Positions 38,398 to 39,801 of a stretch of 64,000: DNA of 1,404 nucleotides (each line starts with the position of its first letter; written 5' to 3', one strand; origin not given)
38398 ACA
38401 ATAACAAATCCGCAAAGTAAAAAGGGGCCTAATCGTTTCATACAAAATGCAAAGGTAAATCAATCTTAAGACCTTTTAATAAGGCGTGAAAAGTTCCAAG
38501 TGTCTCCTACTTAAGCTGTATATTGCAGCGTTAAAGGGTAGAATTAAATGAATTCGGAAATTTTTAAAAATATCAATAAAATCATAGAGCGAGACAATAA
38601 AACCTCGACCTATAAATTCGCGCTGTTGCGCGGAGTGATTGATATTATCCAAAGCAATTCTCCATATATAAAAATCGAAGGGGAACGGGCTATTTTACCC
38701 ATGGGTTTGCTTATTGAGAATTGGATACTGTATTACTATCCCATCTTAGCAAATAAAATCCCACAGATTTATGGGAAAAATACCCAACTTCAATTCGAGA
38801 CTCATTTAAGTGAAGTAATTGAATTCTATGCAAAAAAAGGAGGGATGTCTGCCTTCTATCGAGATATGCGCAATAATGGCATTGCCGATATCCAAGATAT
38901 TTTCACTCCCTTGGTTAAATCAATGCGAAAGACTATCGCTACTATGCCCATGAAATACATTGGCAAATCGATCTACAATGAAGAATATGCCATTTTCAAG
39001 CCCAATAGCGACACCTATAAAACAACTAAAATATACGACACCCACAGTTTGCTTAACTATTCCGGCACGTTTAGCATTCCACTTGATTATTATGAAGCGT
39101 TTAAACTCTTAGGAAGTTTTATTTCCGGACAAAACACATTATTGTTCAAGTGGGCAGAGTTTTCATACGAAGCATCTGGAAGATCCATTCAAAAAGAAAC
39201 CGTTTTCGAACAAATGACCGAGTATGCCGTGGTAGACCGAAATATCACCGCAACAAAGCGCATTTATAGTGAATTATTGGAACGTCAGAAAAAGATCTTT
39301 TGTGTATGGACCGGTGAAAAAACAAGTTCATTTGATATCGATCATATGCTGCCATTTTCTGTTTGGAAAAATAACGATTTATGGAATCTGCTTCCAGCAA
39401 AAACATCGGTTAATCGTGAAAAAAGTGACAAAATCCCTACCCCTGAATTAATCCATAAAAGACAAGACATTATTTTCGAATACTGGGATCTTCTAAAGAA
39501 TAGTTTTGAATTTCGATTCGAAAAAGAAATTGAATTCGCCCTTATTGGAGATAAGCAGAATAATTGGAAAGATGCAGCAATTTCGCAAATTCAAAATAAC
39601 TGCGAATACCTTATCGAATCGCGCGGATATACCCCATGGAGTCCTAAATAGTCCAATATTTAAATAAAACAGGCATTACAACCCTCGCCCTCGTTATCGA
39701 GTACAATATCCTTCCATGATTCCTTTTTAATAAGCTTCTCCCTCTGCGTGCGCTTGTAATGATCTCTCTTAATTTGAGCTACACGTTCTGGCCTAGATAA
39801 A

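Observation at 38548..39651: HNH protein with a large unassignable N-terminal domain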

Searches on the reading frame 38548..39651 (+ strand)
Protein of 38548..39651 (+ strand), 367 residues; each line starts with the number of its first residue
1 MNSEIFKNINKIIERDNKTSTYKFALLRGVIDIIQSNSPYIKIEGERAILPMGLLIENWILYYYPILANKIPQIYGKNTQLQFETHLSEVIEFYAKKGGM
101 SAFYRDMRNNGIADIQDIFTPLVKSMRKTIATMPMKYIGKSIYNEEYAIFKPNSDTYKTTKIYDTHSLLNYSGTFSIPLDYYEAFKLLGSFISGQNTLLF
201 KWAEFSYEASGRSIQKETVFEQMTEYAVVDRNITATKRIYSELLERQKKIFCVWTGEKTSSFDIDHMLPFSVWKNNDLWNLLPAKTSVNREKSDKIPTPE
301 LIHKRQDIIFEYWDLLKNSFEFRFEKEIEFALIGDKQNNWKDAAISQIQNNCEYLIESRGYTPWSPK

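Call 3: search_protein_families(library=pfam, proteins=[window:38548-39651:+], max_evalue=1)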
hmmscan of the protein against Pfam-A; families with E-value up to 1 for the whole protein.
window:38548-39651:+ (367 aa): 2 families
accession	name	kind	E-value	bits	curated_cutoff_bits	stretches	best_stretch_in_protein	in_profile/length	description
PF13395.12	HNH_4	-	1.2e-08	35.2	22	1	260-297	16-53/54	HNH endonuclease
PF16506.10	DiSB-ORF2_chro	-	0.12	12.9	30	1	144-329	130-233/238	Putative virion glycoprotein of insect viruses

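Call 4: search_protein_families(library=ncbifam, proteins=[window:38548-39651:+], max_evalue=1)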
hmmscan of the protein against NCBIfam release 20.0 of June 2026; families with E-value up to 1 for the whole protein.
window:38548-39651:+ (367 aa): 2 families
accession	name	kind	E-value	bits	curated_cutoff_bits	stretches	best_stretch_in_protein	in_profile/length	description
TIGR01865.2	cas_Csn1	equivalog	7.4e-06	24.5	100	1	253-320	577-648/1070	type II CRISPR RNA-guided endonuclease Cas9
NF049971.1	CRISPR_Cas9d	exception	0.0057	15.3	375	1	215-299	518-600/986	type II CRISPR RNA-guided endonuclease Cas9d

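Call 5: search_protein_families(library=padloc, proteins=[window:38548-39651:+], max_evalue=1)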
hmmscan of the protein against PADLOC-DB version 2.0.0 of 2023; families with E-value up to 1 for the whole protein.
window:38548-39651:+ (367 aa): 10 families
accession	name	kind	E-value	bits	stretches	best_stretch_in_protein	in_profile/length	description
PDLC00973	Cas9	-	1.6e-07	28.3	1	258-325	621-688/830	CRISPR subtype II RNA-guided endonuclease Cas9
PDLC01460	Cas9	-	2.3e-07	27.4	1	248-308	498-563/901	"CAS-II-A,CAS-II-B,CAS-II-C; effector__SPE"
PDLC01256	Cas9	-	2.8e-07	27.8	1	234-312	499-578/711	"CAS-II-A,CAS-II-B,CAS-II-C; effector__SPE"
PDLC01580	Cas9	-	9.8e-06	21.8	1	258-317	836-891/1329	"CAS-II-A,CAS-II-B,CAS-II-C; effector__SPE"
PDLC00347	PtuB1|PtuB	-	0.00016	19.7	1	235-297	24-89/195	Unknown function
PDLC00975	Cas9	-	0.00036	16.9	1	261-306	616-661/1120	Cas9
PDLC04248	PDC-M01B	-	0.00071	17.6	1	231-299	16-85/216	-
PDLC04264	PDC-M01B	-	0.0044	14.8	1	234-317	85-165/282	-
PDLC04635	PDC-M41A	-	0.0052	14.7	1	274-350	170-242/298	-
PDLC04262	PDC-M01B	-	0.0075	14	1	231-297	61-128/259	-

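Call 6: find_homologous_proteins(query=window:38548-39651:+)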
Query window:38548-39651:+ (367 aa): 1321 proteins with E <= 0.001 among 2898 candidates; the best 120 are listed.
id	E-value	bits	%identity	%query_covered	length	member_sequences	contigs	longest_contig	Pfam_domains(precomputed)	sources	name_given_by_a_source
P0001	1.3e-224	763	90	100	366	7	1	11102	PF13395.13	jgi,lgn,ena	jgi:hypothetical protein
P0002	6.2e-219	745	88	100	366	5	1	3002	PF13395.13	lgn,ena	-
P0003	6.3e-196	669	80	100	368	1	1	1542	PF13395.13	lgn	-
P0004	1.4e-188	645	76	100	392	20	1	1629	PF13395.13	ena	-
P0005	1.7e-184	631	77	100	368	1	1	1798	PF13395.13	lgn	-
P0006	6.1e-157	541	63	99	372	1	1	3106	PF13395.13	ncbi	-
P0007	9.0e-136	471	69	81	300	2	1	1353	PF13395.13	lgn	-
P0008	2.1e-126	440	54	100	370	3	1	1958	PF13395.13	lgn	-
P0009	5.1e-126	439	55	99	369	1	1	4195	PF13395.13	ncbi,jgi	jgi:hypothetical protein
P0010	7.6e-126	438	52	99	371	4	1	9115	PF13395.13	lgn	-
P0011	1.8e-125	437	53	99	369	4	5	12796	PF13395.13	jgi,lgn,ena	-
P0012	3.3e-125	436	53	99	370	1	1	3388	PF13395.13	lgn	-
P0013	3.5e-125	436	53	99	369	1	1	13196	PF13395.13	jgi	-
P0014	3.9e-125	436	54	99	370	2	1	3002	PF13395.13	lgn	-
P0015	4.5e-125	436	53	99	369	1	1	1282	PF13395.13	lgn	-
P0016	5.7e-125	436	53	99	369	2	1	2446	PF13395.13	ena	-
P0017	6.7e-125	435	52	99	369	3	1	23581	PF13395.13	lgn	-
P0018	7.5e-125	435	53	99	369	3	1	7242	PF13395.13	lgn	-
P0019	8.3e-125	435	54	99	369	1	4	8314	PF13395.13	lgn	-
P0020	9.9e-125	435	53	99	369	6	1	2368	PF13395.13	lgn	-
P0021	1.6e-124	434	51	100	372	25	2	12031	PF13395.13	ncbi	-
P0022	2.1e-124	434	53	99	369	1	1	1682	PF13395.13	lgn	-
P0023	2.3e-124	434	54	99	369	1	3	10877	PF13395.13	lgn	-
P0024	3.0e-124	433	54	99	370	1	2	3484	PF13395.13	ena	-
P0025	3.0e-124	433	52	99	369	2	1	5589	PF13395.13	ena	-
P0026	3.4e-124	433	53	99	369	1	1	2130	PF13395.13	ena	-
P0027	3.7e-124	433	53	99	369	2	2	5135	PF13395.13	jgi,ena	jgi:hypothetical protein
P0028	4.1e-124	433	54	99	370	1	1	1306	PF13395.13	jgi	jgi:hypothetical protein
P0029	4.6e-124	433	52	99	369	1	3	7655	PF13395.13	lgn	-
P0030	4.8e-124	433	53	99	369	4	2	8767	PF13395.13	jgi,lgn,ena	jgi:hypothetical protein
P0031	4.9e-124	432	52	99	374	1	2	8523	PF13395.13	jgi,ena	-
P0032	5.1e-124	432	54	99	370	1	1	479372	PF13395.13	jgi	jgi:CRISPR/Cas system Type II protein with McrA/HNH and RuvC-like nuclease domain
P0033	5.3e-124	432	51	100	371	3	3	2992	PF13395.13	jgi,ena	-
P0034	5.5e-124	432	53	99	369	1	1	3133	PF13395.13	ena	-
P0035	5.7e-124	432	54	99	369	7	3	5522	PF13395.13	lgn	-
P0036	5.8e-124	432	52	99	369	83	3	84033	PF13395.13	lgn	-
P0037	5.9e-124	432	53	100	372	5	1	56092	PF13395.13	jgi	-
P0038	9.3e-124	432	52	99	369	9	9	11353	PF13395.13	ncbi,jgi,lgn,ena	jgi:hypothetical protein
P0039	9.8e-124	432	54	99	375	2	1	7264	PF13395.13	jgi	-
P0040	1.0e-123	431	51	100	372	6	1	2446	PF13395.13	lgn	-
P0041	1.0e-123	431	53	99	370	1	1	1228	PF13395.13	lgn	-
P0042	1.2e-123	431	52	99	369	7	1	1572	PF13395.13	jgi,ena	jgi:hypothetical protein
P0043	1.2e-123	431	52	99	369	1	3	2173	PF13395.13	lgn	-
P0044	1.3e-123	431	52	99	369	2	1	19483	PF13395.13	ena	-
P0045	1.4e-123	431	51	99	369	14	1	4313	PF13395.13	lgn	-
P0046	1.5e-123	431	52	99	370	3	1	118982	PF13395.13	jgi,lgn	jgi:hypothetical protein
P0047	1.7e-123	431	53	99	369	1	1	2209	PF13395.13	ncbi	-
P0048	1.8e-123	431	53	99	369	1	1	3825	PF13395.13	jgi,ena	jgi:hypothetical protein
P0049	2.0e-123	430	53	99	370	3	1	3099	PF13395.13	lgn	-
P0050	2.6e-123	430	54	99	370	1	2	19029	PF13395.13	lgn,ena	-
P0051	2.8e-123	430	52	99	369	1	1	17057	PF13395.13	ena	-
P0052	3.0e-123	430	52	99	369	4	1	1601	PF13395.13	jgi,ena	-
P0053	3.1e-123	430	52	99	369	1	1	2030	PF13395.13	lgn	-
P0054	3.2e-123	430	54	99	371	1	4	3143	PF13395.13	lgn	-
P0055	3.6e-123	430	52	99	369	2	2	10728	PF13395.13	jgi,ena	-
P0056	4.0e-123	429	53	99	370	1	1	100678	PF13395.13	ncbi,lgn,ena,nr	ncbi:MAG: HNH endonuclease domain-containing protein [Bacteroidales bacterium]|nr:HNH endonuclease d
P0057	4.1e-123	429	52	99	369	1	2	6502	PF13395.13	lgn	-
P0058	4.2e-123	429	51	99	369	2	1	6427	PF13395.13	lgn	-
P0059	4.5e-123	429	53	99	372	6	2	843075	PF13395.13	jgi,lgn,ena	-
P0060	4.5e-123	429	52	99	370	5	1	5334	PF13395.13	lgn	-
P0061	4.5e-123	429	54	100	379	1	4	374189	PF13395.13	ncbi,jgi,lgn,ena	jgi:hypothetical protein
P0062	5.5e-123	429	53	99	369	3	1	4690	PF13395.13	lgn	-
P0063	5.6e-123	429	52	99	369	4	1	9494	PF13395.13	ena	-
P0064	5.7e-123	429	51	99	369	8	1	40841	PF13395.13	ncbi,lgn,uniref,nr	ncbi:HNH endonuclease domain-containing protein [Flavobacterium sp.]|uniref:HNH endonuclease domain-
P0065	6.0e-123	429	53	99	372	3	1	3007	PF13395.13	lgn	-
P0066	6.1e-123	429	52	99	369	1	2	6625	PF13395.13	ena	-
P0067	6.2e-123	429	54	99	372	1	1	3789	PF13395.13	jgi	jgi:hypothetical protein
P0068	6.2e-123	429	52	99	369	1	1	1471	PF13395.13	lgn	-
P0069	6.6e-123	429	52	99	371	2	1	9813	PF13395.13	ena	-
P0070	7.1e-123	429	52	99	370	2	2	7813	PF13395.13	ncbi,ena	-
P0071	7.9e-123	429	54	99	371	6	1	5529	PF13395.13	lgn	-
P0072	8.9e-123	428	52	99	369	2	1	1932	PF13395.13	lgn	-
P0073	8.9e-123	428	52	98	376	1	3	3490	PF13395.13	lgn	-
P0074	1.1e-122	428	52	99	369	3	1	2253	PF13395.13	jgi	-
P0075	1.1e-122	428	53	99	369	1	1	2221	PF13395.13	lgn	-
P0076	1.1e-122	428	51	100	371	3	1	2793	PF13395.13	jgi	jgi:hypothetical protein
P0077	1.2e-122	428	53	99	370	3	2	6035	PF13395.13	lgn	-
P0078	1.4e-122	428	52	99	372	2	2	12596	PF13395.13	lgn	-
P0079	1.5e-122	428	53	99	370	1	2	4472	PF13395.13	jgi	-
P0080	1.5e-122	428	52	99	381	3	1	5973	PF13395.13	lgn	-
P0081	1.5e-122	428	52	99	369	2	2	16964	PF13395.13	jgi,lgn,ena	-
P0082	1.6e-122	428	52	99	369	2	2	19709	PF13395.13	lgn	-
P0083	1.6e-122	428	53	99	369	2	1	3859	PF13395.13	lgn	-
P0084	1.7e-122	427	53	99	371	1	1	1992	PF13395.13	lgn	-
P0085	1.8e-122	427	53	99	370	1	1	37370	PF13395.13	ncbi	-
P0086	1.9e-122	427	51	99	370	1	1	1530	PF13395.13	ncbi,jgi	jgi:hypothetical protein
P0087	1.9e-122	427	53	99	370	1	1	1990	PF13395.13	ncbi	-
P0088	2.0e-122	427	53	99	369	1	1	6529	PF13395.13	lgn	-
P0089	2.2e-122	427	52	99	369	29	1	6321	PF13395.13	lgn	-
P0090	2.3e-122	427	52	99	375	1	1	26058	PF13395.13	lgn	-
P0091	2.6e-122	427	52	99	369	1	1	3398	PF13395.13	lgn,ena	-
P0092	2.7e-122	427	53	99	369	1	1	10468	PF13395.13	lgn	-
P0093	3.2e-122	426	53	100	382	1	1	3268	PF13395.13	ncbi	-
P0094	3.3e-122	426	51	99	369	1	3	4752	PF13395.13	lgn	-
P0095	3.3e-122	426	52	99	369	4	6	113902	PF13395.13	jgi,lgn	jgi:hypothetical protein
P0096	3.5e-122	426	52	100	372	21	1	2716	PF13395.13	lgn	-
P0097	3.5e-122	426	52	99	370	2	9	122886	PF13395.13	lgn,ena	-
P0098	3.5e-122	426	51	99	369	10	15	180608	PF13395.13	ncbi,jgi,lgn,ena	jgi:hypothetical protein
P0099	3.5e-122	426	52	99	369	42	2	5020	PF13395.13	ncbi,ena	-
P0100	3.7e-122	426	54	99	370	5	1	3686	PF13395.13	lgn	-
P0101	3.7e-122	426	52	99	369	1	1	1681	PF13395.13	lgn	-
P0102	3.8e-122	426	52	99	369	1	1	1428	PF13395.13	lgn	-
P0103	3.9e-122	426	51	99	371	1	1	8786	PF13395.13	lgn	-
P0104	3.9e-122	426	53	100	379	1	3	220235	PF13395.13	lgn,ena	-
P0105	4.0e-122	426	53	99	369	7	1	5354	PF13395.13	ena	-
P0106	4.1e-122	426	52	99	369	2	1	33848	PF13395.13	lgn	-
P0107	4.1e-122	426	52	99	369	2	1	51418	PF13395.13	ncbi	-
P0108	4.1e-122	426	52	99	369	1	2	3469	PF13395.13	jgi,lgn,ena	-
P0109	4.3e-122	426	52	99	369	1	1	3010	PF13395.13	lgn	-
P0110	4.7e-122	426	52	99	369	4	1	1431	PF13395.13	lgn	-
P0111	5.1e-122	426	52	99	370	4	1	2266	PF13395.13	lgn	-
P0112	5.3e-122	426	53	99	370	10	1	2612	PF13395.13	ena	-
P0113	5.4e-122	426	52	99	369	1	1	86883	PF13395.13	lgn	-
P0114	5.4e-122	426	52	99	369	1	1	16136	PF13395.13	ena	-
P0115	5.8e-122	426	51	99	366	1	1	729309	PF13395.13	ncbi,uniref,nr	ncbi:HNH endonuclease domain-containing protein [Mucilaginibacter aquatilis]|uniref:HNH nuclease dom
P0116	6.4e-122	426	51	99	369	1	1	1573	PF13395.13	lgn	-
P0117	6.7e-122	425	53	99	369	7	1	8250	PF13395.13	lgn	-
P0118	6.7e-122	425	52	99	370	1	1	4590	PF13395.13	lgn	-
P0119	6.8e-122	425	54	99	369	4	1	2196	PF13395.13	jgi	-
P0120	7.0e-122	425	51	99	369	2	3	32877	PF13395.13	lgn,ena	-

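Call 7: search_solved_structures(query=window:38548-39651:+, max_evalue=10, show_alignments=2)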
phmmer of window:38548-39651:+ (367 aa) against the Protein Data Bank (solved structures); distinct sequences matched with E-value up to 10: 35.
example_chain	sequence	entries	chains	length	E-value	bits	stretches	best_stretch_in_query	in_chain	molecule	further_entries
8pj9_A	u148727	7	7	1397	1.9e-06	30.8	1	201-318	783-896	CRISPR-associated endonuclease Cas9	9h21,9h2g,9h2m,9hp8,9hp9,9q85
6o56_A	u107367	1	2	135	3.6e-05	26.6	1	237-318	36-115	CRISPR-associated endonuclease Cas9/Csn1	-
9vj8_S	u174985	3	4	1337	0.00026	23.8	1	258-314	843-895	CRISPR-associated endonuclease Cas9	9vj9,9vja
8u3y_A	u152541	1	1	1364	0.0013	21.5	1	257-318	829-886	CRISPR-associated endonuclease Cas9/Csn1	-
8t79_A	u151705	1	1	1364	0.0013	21.5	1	257-318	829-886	CRISPR-associated endonuclease Cas9/Csn1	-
7v59_B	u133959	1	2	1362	0.0013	21.5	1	257-318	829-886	CRISPR-associated endonuclease Cas9/Csn1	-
9h4l_A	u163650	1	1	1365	0.0013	21.5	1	257-318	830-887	CRISPR-associated endonuclease Cas9/Csn1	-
8t6t_A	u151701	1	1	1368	0.0013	21.5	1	257-318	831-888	CRISPR-associated endonuclease Cas9/Csn1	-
8spq_A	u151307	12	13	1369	0.0013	21.5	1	257-318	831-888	CRISPR-associated endonuclease Cas9/Csn1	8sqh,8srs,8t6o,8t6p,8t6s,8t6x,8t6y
5f9r_B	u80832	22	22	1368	0.0013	21.5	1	257-318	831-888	CRISPR-associated endonuclease Cas9/Csn1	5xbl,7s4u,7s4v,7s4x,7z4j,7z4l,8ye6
9wdx_P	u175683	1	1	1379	0.0013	21.5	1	257-318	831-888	CRISPR-associated endonuclease Cas9/Csn1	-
6ifo_A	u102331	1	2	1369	0.0013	21.5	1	257-318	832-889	CRISPR-associated endonuclease Cas9/Csn1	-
6mcb_A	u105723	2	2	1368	0.0013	21.5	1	257-318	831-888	CRISPR-associated endonuclease Cas9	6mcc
4zt0_A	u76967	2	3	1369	0.0013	21.5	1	257-318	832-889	CRISPR-associated endonuclease Cas9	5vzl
7s37_P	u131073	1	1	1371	0.0013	21.5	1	257-318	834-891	CRISPR-associated endonuclease Cas9/Csn1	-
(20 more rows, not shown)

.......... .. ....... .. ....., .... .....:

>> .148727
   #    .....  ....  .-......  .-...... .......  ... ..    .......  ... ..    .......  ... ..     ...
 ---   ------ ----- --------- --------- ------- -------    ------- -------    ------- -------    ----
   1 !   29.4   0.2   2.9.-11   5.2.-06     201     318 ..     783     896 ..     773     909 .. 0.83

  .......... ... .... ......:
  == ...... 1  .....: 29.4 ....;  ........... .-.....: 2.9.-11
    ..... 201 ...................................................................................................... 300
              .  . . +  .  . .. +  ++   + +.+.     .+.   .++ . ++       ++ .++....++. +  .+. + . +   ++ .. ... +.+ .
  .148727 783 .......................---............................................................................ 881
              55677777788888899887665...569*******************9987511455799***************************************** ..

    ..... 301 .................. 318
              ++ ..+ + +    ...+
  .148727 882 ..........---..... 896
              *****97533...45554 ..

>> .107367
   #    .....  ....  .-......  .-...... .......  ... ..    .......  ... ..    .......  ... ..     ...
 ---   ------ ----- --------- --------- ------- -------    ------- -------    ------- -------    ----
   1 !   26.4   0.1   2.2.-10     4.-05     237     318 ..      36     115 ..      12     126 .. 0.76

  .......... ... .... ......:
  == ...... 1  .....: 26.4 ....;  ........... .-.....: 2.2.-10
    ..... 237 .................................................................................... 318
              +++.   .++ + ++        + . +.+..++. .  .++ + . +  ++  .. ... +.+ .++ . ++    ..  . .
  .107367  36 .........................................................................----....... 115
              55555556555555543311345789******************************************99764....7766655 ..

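Call 10: find_encoding_contigs(protein=P0115, flank=10000, max_places=2)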
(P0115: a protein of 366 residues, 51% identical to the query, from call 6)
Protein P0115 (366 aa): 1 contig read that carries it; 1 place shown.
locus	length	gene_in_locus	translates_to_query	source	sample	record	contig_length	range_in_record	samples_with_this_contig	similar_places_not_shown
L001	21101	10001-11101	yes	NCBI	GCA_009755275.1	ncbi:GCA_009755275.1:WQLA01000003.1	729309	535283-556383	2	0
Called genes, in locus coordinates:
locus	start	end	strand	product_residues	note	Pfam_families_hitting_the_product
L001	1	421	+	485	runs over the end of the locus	PF02562:PhoH (faint), PF01443:Viral_helicase1 (faint), PF09848:SLFN-g3_helicase (faint), PF13361:UvrD_C (weak), PF13538:UvrD_C_2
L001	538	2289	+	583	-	-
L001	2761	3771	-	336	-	-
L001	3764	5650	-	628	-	PF13175:AAA_15, PF13304:AAA_21 (weak)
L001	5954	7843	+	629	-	-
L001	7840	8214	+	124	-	-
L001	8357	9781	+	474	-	PF28123:DUF8370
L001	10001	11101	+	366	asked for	PF13395:HNH_4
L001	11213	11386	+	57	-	PF01527:HTH_Tnp_1, PF13384:HTH_23, PF13518:HTH_28 (weak), PF13551:HTH_29 (weak)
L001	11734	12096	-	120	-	-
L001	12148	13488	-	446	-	PF18144:SMODS, PF21654:DncV-like_NTFase, PF18134:AGS_C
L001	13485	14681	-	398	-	PF13391:HNH_2 (weak), PF18145:SAVED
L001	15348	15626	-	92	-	PF13443:HTH_26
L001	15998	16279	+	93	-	-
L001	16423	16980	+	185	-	PF00578:AhpC-TSA, PF08534:Redoxin, PF13905:Thioredoxin_8 (weak)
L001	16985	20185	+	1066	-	PF13620:CarboxypepD_reg (weak), PF13715:CarbopepD_reg_2, PF07715:Plug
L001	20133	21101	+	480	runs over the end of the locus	PF14322:SusD-like_3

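Call 11: find_encoding_contigs(protein=P0059, flank=10000, max_places=2)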
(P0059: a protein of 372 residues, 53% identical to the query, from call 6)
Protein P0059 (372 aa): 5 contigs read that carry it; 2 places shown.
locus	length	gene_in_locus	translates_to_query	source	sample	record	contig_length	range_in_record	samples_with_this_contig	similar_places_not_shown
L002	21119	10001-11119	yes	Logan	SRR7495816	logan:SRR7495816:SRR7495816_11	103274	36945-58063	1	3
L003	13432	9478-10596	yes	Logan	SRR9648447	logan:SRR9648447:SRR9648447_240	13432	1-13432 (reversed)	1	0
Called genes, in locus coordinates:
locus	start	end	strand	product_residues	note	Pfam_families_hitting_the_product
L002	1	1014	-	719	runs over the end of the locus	PF13620:CarboxypepD_reg (weak), PF13715:CarbopepD_reg_2, PF07715:Plug (weak)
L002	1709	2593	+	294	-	PF02661:Fic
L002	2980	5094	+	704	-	PF00270:DEAD, PF00271:Helicase_C, PF16124:RecQ_Zn_bind, PF09382:RQC, PF00570:HRDC, PF11408:Helicase_Sgs1 (faint), PF14493:HTH_40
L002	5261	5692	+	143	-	PF13182:DUF4007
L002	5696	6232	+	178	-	PF13238:AAA_18, PF13207:AAA_17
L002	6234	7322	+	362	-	-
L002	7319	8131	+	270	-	PF14279:HNH_5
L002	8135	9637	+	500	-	-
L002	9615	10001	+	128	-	-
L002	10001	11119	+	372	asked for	PF13395:HNH_4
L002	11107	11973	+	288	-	PF13489:Methyltransf_23, PF08241:Methyltransf_11 (faint), PF08242:Methyltransf_12 (faint), PF13649:Methyltransf_25 (faint), PF11969:DcpS_C, PF01230:HIT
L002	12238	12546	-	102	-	-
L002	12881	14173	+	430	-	-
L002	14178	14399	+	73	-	-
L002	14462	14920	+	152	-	-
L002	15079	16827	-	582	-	PF00246:Peptidase_M14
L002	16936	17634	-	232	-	PF06210:DUF1003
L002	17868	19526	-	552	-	PF00343:Phosphorylase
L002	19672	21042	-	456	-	PF22244:GCE_fung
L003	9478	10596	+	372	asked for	PF13395:HNH_4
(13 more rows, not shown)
